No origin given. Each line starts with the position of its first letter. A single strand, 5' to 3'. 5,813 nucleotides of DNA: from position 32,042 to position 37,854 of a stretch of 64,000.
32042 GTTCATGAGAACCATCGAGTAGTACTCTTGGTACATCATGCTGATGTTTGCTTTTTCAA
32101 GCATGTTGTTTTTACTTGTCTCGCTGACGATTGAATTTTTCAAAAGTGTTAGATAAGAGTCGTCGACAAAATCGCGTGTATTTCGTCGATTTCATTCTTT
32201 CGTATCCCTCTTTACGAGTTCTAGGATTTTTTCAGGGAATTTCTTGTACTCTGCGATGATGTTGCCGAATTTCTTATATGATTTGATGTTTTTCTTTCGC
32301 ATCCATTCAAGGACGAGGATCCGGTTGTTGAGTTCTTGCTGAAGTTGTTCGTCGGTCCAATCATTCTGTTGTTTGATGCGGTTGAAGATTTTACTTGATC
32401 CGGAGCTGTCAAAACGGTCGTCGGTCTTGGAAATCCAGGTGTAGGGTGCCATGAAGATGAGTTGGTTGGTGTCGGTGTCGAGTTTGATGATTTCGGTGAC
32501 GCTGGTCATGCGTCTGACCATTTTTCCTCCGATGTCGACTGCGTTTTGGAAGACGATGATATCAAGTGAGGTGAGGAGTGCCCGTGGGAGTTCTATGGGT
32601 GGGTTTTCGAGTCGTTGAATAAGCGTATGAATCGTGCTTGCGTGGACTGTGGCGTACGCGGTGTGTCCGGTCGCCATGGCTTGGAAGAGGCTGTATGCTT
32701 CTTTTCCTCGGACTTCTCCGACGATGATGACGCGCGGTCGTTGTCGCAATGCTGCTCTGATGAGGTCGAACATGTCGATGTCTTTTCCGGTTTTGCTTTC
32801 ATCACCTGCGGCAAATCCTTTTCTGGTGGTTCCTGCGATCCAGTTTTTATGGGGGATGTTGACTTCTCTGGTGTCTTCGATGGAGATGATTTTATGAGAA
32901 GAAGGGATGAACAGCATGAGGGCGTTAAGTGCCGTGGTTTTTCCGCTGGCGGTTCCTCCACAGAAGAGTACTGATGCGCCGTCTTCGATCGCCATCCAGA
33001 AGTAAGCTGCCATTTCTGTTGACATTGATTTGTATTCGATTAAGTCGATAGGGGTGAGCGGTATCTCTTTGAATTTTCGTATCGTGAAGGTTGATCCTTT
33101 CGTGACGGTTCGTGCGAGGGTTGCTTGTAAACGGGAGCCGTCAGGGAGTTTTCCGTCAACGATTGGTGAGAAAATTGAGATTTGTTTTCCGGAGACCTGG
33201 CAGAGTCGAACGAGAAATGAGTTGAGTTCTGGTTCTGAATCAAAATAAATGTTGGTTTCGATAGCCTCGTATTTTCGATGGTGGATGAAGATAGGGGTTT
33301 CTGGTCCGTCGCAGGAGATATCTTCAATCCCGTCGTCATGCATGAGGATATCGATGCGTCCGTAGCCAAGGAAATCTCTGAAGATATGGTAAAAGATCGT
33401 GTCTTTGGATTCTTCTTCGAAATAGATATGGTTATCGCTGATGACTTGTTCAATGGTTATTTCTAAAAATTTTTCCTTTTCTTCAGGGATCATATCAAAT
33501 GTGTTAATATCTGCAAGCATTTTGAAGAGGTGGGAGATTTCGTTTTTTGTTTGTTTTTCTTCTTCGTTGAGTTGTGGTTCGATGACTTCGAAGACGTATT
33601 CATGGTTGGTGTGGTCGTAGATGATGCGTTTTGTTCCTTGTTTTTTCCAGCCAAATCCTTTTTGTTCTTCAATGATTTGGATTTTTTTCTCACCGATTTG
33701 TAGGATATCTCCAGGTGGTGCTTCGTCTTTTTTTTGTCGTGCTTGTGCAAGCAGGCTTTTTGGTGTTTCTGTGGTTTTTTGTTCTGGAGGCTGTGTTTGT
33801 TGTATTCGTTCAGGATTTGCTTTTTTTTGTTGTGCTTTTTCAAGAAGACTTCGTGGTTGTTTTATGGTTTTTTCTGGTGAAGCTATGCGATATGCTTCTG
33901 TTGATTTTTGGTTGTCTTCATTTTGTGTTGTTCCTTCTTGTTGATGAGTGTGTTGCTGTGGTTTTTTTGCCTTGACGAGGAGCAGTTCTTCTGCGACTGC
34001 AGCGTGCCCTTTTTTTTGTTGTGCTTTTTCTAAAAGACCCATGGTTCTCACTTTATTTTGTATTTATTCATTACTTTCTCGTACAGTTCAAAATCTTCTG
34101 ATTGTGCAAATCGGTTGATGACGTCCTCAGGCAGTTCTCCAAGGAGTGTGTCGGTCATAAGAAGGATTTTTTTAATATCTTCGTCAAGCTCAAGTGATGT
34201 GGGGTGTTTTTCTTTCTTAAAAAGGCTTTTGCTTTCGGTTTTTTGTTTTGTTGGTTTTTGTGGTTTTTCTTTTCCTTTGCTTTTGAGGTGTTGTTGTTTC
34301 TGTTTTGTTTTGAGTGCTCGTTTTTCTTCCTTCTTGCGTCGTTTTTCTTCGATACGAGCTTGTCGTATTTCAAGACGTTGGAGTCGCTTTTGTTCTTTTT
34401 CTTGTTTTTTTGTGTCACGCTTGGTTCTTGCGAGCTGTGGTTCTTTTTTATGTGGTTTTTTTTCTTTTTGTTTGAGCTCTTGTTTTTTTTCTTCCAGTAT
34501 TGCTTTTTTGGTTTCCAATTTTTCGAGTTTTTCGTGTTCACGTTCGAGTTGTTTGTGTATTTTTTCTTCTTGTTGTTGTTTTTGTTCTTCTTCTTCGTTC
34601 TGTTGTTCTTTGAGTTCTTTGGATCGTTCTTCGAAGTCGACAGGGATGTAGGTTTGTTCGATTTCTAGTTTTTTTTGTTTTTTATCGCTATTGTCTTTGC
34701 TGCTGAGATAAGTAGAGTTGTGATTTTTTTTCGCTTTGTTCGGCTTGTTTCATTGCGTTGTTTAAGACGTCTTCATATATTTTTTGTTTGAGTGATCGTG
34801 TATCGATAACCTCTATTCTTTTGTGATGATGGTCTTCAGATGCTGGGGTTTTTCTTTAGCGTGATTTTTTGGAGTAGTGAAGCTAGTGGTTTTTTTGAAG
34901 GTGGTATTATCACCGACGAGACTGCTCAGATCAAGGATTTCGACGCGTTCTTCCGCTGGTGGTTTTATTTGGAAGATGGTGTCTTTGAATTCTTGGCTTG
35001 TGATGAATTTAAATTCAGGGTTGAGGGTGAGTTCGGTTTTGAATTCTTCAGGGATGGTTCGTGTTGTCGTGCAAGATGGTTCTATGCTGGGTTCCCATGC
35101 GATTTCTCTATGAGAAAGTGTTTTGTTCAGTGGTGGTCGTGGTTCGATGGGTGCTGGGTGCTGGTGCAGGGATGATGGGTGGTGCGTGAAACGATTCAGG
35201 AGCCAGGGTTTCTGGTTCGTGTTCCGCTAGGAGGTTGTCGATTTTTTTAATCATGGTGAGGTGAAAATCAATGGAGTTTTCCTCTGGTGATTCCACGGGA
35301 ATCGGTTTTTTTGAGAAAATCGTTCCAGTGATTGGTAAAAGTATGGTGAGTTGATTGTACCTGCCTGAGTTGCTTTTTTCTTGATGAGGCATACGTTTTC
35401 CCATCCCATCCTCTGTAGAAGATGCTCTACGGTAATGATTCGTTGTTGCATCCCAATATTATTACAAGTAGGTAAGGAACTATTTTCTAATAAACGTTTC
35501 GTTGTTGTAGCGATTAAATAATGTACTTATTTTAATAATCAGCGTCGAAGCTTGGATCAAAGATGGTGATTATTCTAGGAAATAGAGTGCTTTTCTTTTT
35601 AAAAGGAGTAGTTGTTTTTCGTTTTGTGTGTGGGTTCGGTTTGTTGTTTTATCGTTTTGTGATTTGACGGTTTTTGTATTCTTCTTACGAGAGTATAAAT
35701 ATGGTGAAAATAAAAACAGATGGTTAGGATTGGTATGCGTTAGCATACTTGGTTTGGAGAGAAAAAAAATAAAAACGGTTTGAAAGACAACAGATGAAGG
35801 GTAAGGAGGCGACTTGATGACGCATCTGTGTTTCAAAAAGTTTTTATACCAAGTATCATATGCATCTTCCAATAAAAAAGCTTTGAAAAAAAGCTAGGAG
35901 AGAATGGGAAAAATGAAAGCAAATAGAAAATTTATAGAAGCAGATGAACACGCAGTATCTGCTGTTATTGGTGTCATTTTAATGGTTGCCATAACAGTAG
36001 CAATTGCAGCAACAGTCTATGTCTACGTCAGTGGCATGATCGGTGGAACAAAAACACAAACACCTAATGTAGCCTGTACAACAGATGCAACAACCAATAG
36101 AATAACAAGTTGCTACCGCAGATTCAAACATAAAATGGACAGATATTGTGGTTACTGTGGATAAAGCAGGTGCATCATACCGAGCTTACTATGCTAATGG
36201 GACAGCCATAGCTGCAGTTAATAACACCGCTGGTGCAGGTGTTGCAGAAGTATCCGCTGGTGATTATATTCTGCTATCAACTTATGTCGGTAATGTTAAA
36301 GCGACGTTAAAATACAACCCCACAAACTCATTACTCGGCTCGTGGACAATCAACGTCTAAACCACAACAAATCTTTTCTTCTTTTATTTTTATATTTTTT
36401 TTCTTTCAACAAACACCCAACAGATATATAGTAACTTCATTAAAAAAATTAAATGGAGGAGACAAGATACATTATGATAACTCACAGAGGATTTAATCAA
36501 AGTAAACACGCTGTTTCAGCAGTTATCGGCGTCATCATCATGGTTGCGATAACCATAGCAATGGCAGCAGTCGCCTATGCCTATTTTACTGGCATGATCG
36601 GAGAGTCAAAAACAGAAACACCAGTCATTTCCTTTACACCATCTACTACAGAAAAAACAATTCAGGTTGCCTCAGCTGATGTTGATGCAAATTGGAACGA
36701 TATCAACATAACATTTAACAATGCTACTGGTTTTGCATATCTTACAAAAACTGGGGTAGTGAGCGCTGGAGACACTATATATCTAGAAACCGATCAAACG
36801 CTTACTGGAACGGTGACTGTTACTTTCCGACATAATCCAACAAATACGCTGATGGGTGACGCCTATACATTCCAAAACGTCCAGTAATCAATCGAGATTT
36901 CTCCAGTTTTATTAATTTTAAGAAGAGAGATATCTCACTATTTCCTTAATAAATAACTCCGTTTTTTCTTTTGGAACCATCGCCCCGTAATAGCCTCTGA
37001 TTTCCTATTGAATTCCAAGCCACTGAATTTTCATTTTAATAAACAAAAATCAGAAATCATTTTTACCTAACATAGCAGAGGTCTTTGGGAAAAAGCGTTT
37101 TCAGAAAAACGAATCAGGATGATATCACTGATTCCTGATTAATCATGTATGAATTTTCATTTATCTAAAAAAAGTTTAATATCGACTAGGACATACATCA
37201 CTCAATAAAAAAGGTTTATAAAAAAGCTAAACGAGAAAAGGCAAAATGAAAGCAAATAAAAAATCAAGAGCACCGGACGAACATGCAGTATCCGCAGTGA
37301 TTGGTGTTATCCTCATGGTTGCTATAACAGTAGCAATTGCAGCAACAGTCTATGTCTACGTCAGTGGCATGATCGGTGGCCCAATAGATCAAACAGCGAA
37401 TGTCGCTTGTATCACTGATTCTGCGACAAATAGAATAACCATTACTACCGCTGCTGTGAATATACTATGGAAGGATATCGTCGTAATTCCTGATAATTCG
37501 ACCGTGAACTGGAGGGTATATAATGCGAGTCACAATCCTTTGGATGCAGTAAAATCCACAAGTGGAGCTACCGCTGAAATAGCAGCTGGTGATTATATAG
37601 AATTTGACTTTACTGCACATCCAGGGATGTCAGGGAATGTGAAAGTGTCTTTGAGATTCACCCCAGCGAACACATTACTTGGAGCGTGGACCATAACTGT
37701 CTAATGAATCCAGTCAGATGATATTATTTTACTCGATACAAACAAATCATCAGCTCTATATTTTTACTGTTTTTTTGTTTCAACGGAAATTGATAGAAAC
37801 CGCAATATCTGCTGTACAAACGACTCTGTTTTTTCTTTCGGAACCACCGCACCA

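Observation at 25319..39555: Self-contained, non-archaellum type IV pilus island next to tRNA-Asp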

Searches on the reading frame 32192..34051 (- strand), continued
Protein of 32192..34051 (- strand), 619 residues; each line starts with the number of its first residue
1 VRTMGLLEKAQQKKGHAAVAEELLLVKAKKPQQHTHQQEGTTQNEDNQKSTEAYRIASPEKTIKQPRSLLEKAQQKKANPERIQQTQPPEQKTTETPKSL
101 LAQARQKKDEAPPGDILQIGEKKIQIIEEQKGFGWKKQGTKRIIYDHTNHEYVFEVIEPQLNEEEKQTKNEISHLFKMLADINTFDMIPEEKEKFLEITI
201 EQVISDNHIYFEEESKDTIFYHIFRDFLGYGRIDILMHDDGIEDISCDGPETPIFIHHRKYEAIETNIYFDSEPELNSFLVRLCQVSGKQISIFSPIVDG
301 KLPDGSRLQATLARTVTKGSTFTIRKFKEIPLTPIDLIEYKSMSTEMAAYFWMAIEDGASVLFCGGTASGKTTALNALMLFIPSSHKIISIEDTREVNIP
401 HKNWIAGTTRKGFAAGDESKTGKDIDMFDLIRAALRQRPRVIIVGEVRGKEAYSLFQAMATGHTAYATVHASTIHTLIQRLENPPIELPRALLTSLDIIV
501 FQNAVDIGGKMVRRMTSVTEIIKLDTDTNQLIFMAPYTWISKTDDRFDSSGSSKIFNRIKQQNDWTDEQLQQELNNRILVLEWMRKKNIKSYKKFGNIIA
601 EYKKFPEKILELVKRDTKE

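Call 68: predict_structure(alignment_id=A2)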
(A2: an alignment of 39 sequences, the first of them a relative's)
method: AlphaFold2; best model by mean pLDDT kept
length: 227 residues; sequences in the alignment: 39
mean_pLDDT: 83.3   pTM: 0.70
mean pLDDT of the five models: 83.3, 82.8, 81.2, 78.5, 75.9
residues with pLDDT >= 90: 109; 70-90: 73; 50-70: 33; < 50: 12
segments of 3 or more residues with pLDDT < 50: 217-227
pLDDT, mean of each block of 10 residues (from residue 1): 65 79 74 64 59 76 85 90 97 88 96 96 93 85 90 97 98 94 95 96 91 58 37
secondary structure, 60 per line:
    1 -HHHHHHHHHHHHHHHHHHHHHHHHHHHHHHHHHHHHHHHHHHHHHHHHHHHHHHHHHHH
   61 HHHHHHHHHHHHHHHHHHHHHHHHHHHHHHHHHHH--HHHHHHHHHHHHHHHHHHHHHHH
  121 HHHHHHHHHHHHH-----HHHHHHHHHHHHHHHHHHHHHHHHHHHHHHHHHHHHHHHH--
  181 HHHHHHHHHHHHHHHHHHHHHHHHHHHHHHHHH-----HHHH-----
elements in order: H2-95 H98-133 H139-178 H181-213 H219-222

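Call 70: fold_search(model_id=the predicted structure, library=pdb)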
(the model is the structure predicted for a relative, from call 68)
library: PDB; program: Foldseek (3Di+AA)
matches with E <= 10: 702; with E <= 0.001: 0
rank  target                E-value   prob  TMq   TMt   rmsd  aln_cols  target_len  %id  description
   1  8tn1_A                4.2e-02  1.00  0.39  0.53   5.2       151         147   10  De novo designed protein binds poly ADP ribose polymerase inhibitors (PARPi) - apo (released 2024-04-24)
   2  9a72_A                4.4e-02  0.72  0.20  0.17  35.0       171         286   15  Integrative model of YFMS-CHEW by crosslinking MS and deep learning (released 2024-09-18)
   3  8gl3                  4.8e-02  1.00  0.43  0.51   9.6       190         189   13  De novo design of monomeric helical bundles for pH-controlled membrane lysis (released 2023-09-06)
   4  7jh6_A                5.9e-02  1.00  0.45  0.54   5.6       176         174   12  De novo designed two-domain di-Zn(II) and porphyrin-binding protein (released 2020-12-09)
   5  8gji_A                6.2e-02  1.00  0.38  0.48   6.2       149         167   14  De novo design of high-affinity protein binders to bioactive helical peptides (released 2024-01-10)
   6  9qwr_B                7.2e-02  0.96  0.33  0.41  15.3       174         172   15  MIC60 helical bundle dimer (released 2026-02-25)
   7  4tql_B                9.6e-02  0.57  0.24  0.23  29.4       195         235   12  Computationally designed three helix bundle (released 2014-10-15)
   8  4tql_A                1.0e-01  0.60  0.25  0.24  29.9       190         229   13  Computationally designed three helix bundle (released 2014-10-15)
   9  4uos                  1.1e-01  0.80  0.27  0.31  13.4       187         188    8  Thermodynamic hyperstability in parametrically designed helical bundles (released 2014-11-05)
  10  9hmx_A                1.3e-01  0.38  0.19  0.24  39.0       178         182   12  Structure of SteB-RipA complex from Mycobacterium tuberculosis (released 2025-07-30)
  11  8s2p_BBB              1.7e-01  0.25  0.17  0.21  28.9       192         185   13  Crystal structure of Borrelia burgdorferi paralogous family 12 outer surface protein BBH37 (space group p21) (released 2025-03-05)
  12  2lig_A                1.8e-01  0.87  0.31  0.42  10.7       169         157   14  THREE-DIMENSIONAL STRUCTURES OF THE LIGAND-BINDING DOMAIN OF THE BACTERIAL ASPARTATE RECEPTOR WITH AND WITHOUT A LIGAN (released 1995-09-15)
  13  6mrt_A                2.0e-01  0.28  0.18  0.15  34.8       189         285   11  12-meric ClyA pore complex (released 2019-05-15)
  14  6s1a_A                2.1e-01  0.98  0.35  0.52   7.7       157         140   10  Ligand binding domain of the P. putida receptor PcaY_PP (released 2020-10-21)
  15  4z9i_B                2.1e-01  0.72  0.24  0.33   9.5       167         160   10  Asp-TarS from E. coli (released 2016-07-20)
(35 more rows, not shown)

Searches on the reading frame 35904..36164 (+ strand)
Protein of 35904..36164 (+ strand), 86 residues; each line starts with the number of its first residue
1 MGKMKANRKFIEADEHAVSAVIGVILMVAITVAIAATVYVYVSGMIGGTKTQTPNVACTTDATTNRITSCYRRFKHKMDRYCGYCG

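Call 8: search_protein_families(library=pfam, proteins=[window:35904-36164:+], max_evalue=0.01)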
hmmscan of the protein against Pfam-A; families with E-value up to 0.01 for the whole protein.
window:35904-36164:+ (86 aa): 3 families
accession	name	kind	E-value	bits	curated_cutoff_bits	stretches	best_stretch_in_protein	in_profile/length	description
PF07790.16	Pilin_N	-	5.3e-13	50.1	25.2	1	17-68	2-52/78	Archaeal Type IV pilin, N-terminal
PF06826.17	Asp-Al_Ex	-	0.002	18.4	27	1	18-66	92-141/167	Predicted Permease Membrane Region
PF07760.16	DUF1616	-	0.0083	15.8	31.6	1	6-43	137-175/307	Protein of unknown function (DUF1616)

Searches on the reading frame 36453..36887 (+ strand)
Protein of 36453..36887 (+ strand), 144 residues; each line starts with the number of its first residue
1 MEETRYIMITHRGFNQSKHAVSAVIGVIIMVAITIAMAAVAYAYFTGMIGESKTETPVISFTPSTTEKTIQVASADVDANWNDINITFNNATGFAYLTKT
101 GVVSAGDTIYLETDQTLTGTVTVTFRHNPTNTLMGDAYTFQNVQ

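Call 8: search_protein_families(library=pfam, proteins=[window:36453-36887:+], max_evalue=0.01)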
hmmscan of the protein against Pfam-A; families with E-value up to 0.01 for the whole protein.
window:36453-36887:+ (144 aa): 1 family
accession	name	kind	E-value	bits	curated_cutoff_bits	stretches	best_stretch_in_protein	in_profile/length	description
PF07790.16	Pilin_N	-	4.2e-09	37.6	25.2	1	20-88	2-56/78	Archaeal Type IV pilin, N-terminal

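Call 21: search_protein_families(library=ncbifam, proteins=[window:36453-36887:+], max_evalue=0.01)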
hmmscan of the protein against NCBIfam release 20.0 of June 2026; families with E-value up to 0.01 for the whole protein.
window:36453-36887:+ (144 aa): 3 families
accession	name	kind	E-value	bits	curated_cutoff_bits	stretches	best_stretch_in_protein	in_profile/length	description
TIGR02537.2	arch_flag_Nterm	domain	1.9e-07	30.5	20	1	20-48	4-32/33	archaellin/type IV pilin N-terminal domain-containing protein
NF046073.1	UpsA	equivalog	2.9e-06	27.5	130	1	19-59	2-42/136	pilin subunit UpsA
TIGR01625.1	YidE_YbjL_dupl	subfamily_domain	0.0019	18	71.95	1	13-68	83-140/154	AspT/YidE/YbjL antiporter duplication domain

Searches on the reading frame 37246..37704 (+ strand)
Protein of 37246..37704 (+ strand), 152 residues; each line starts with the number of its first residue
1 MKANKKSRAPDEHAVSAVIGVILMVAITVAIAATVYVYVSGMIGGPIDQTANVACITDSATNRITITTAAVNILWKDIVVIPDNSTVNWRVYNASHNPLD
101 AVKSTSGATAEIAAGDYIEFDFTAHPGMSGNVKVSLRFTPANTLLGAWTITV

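Call 8: search_protein_families(library=pfam, proteins=[window:37246-37704:+], max_evalue=0.01)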
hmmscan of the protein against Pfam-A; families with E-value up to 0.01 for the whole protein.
window:37246-37704:+ (152 aa): 1 family
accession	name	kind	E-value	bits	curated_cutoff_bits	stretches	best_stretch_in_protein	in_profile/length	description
PF07790.16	Pilin_N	-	6.1e-10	40.3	25.2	1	14-68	2-58/78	Archaeal Type IV pilin, N-terminal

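Call 21: search_protein_families(library=ncbifam, proteins=[window:37246-37704:+], max_evalue=0.01)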
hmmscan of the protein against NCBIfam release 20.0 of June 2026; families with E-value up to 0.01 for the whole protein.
window:37246-37704:+ (152 aa): 4 families
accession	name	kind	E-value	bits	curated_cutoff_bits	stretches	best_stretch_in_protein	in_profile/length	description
TIGR02537.2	arch_flag_Nterm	domain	3.6e-10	39.1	20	1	14-42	4-32/33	archaellin/type IV pilin N-terminal domain-containing protein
NF046073.1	UpsA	equivalog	1.5e-07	31.6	130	1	13-125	2-121/136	pilin subunit UpsA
NF004414.0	PRK05760.1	equivalog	0.0071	16.5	129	0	3-53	3-53/128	F0F1 ATP synthase subunit I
NF053678.1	ClpnSynClsA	equivalog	0.0099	16.1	240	0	25-80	32-87/180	cardiolipin synthase ClsA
